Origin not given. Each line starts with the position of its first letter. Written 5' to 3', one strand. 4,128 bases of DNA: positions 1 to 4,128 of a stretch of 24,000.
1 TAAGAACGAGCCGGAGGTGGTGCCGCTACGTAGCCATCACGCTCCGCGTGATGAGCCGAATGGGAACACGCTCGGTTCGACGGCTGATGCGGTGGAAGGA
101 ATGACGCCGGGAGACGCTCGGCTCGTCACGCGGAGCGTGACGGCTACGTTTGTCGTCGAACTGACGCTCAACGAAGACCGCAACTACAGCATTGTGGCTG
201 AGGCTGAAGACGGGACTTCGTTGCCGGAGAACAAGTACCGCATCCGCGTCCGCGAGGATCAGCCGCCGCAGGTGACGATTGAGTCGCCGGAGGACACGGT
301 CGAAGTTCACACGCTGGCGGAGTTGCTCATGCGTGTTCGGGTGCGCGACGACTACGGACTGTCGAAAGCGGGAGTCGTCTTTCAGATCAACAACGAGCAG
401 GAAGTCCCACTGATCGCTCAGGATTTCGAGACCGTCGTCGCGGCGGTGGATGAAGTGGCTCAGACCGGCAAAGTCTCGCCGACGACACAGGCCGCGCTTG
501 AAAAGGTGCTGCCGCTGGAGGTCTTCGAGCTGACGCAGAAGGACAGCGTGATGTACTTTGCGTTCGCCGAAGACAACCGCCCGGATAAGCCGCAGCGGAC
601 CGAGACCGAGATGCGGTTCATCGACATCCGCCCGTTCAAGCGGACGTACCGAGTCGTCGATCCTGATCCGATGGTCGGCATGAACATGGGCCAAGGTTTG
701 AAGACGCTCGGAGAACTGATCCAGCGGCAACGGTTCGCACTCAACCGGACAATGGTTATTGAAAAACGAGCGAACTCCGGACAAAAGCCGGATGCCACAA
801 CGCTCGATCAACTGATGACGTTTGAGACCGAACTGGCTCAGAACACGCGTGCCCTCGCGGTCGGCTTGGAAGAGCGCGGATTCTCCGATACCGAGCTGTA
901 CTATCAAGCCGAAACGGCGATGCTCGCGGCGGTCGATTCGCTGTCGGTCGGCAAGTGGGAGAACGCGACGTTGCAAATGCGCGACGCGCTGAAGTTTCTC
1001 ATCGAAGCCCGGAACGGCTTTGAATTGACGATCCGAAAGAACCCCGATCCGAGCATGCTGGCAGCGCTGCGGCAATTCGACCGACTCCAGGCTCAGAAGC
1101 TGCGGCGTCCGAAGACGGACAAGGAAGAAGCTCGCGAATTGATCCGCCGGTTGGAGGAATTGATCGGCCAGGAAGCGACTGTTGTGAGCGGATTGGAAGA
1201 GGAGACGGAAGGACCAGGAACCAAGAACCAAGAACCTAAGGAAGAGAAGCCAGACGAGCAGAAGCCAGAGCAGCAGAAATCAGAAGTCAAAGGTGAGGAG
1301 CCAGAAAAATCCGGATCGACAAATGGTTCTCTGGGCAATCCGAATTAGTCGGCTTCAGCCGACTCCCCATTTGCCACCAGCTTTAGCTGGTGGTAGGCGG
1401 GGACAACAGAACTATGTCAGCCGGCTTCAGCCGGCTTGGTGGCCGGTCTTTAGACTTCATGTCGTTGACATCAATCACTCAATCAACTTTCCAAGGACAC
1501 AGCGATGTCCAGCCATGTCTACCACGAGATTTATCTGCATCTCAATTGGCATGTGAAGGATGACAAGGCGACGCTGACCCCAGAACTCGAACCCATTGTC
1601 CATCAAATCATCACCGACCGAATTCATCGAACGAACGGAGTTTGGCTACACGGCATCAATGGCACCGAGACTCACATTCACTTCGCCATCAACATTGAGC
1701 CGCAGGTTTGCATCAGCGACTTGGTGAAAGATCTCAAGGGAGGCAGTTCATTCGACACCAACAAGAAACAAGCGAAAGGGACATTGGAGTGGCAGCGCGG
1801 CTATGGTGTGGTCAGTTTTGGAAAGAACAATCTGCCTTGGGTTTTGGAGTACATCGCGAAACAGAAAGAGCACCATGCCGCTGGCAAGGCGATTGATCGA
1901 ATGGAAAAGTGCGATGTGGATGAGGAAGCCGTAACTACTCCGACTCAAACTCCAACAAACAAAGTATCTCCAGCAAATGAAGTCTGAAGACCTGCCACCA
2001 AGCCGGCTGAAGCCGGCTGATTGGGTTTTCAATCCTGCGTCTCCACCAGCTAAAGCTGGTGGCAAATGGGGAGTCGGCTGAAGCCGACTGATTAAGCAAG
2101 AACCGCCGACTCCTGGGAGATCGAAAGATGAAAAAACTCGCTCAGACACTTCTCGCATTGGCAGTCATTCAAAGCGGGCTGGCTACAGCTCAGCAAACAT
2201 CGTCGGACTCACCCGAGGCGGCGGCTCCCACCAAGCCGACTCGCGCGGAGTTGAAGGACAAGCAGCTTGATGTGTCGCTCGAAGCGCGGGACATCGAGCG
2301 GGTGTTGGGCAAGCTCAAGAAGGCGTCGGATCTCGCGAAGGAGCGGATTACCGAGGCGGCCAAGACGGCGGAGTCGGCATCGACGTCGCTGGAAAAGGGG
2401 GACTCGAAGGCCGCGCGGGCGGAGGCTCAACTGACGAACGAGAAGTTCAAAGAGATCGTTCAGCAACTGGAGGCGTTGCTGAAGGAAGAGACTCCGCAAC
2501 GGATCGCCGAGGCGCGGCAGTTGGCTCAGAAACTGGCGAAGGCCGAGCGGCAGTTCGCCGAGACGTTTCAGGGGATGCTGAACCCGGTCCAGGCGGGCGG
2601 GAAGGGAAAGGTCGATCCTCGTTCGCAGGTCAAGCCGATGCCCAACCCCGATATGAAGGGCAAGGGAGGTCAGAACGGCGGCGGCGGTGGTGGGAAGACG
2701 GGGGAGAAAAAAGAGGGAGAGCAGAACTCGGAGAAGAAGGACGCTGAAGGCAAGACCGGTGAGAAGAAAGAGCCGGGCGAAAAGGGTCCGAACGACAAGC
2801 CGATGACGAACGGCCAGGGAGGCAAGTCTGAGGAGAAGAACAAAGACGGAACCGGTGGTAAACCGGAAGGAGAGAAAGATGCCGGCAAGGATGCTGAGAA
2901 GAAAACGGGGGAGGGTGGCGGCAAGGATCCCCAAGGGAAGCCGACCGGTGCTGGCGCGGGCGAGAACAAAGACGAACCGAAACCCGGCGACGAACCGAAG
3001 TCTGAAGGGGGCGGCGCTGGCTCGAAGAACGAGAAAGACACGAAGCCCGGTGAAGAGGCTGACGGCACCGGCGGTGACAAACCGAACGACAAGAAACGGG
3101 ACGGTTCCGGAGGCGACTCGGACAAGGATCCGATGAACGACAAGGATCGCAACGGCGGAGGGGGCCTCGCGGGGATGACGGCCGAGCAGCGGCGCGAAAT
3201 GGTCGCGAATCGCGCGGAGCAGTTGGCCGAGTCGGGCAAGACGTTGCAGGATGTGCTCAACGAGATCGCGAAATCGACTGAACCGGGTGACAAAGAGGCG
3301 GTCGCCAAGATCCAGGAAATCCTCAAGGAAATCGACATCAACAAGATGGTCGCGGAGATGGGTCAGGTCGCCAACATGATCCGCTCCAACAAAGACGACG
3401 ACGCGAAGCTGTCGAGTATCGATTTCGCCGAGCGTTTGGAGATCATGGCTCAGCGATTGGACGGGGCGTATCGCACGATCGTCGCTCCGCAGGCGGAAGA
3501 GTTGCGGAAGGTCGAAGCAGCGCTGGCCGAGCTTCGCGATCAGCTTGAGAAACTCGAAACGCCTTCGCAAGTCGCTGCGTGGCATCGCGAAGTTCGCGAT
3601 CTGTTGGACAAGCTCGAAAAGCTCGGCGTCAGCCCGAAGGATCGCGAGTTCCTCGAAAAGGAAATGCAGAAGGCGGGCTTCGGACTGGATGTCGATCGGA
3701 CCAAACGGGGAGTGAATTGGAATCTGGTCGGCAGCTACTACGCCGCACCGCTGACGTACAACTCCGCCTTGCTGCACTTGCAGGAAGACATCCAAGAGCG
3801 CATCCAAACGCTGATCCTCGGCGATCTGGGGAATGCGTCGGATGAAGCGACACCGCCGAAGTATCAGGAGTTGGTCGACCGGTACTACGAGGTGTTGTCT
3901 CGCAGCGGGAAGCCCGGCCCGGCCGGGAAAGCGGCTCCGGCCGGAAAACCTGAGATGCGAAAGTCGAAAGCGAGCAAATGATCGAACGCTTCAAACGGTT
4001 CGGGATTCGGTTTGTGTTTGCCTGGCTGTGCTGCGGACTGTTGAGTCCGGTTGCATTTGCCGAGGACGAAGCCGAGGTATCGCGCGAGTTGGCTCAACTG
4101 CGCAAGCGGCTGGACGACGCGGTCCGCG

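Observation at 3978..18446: Twelve-copy co-directional array of an unrecognised ~280-aa secreted protein family occupying about 10 kb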

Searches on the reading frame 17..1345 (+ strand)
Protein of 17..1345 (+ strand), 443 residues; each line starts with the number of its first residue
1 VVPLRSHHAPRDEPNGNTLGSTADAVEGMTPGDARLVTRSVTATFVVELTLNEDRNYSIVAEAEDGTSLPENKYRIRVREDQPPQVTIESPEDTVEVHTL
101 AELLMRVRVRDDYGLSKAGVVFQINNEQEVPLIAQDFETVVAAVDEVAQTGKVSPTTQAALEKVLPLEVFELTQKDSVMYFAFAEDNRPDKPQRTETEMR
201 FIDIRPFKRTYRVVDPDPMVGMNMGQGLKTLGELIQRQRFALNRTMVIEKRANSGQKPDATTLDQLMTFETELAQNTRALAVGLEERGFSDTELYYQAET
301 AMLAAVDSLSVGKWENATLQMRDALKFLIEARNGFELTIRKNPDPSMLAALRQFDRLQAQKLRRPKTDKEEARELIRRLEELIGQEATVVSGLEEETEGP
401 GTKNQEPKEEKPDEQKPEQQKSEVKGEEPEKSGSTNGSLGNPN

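Call 5: search_protein_families(library=pfam, proteins=[window:17-1345:+], max_evalue=0.1)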
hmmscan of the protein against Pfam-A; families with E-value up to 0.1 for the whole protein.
window:17-1345:+ (443 aa): 2 families
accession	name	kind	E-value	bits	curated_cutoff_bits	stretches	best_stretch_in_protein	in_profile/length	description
PF13779.11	DUF4175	-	2.5e-07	29.6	27.3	2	39-129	246-328/825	Domain of unknown function (DUF4175)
PF13519.12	VWA_2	-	0.08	14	27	0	322-393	25-82/107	von Willebrand factor type A domain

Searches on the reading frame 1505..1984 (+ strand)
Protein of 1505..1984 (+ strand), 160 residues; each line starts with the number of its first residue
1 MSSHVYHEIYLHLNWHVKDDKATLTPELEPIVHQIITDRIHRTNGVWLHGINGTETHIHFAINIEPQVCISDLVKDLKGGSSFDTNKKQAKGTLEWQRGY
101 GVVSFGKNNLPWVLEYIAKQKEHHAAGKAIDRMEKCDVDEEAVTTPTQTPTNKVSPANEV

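Call 5: search_protein_families(library=pfam, proteins=[window:1505-1984:+], max_evalue=0.1)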
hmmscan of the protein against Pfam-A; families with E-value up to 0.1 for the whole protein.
window:1505-1984:+ (160 aa): 1 family
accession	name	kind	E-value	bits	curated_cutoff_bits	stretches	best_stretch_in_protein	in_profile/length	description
PF01797.21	Y1_Tnp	-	8e-18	65.2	23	1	7-120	3-121/121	Transposase IS200 like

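Call 81: find_encoding_contigs(protein=window:1505-1984:+, flank=10000, max_places=4)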
Protein window:1505-1984:+ (160 aa): no gene with exactly this product is on record in the collection.

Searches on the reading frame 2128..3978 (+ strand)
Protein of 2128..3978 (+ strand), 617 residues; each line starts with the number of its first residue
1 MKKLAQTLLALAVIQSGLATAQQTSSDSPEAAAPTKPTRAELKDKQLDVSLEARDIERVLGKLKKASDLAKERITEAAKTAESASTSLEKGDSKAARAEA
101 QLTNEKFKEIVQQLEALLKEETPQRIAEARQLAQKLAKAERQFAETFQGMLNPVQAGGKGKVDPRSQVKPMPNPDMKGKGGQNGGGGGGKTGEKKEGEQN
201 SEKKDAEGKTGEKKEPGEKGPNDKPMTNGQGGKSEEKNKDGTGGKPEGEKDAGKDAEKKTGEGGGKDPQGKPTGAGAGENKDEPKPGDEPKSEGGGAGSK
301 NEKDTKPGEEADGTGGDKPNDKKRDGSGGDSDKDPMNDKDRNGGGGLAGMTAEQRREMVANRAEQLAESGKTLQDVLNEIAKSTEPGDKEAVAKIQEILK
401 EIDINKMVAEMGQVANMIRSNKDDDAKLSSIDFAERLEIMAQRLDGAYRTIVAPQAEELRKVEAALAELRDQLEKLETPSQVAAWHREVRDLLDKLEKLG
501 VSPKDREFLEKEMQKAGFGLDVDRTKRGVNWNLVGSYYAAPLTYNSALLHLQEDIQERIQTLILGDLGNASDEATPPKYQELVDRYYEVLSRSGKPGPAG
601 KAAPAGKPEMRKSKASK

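Call 5: search_protein_families(library=pfam, proteins=[window:2128-3978:+], max_evalue=0.1)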
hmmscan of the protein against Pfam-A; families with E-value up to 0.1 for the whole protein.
window:2128-3978:+ (617 aa): 2 families
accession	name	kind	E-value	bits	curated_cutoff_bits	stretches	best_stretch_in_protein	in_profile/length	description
PF19551.4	DUF6074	-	0.0031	18.1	27.2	1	471-505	22-56/83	Family of unknown function (DUF6074)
PF09731.14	Mitofilin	-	0.082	12.2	27.4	0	193-477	78-327/614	Mitochondrial inner membrane protein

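Call 80: find_encoding_contigs(protein=window:2128-3978:+, flank=10000, max_places=3)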
Protein window:2128-3978:+ (617 aa): no gene with exactly this product is on record in the collection.
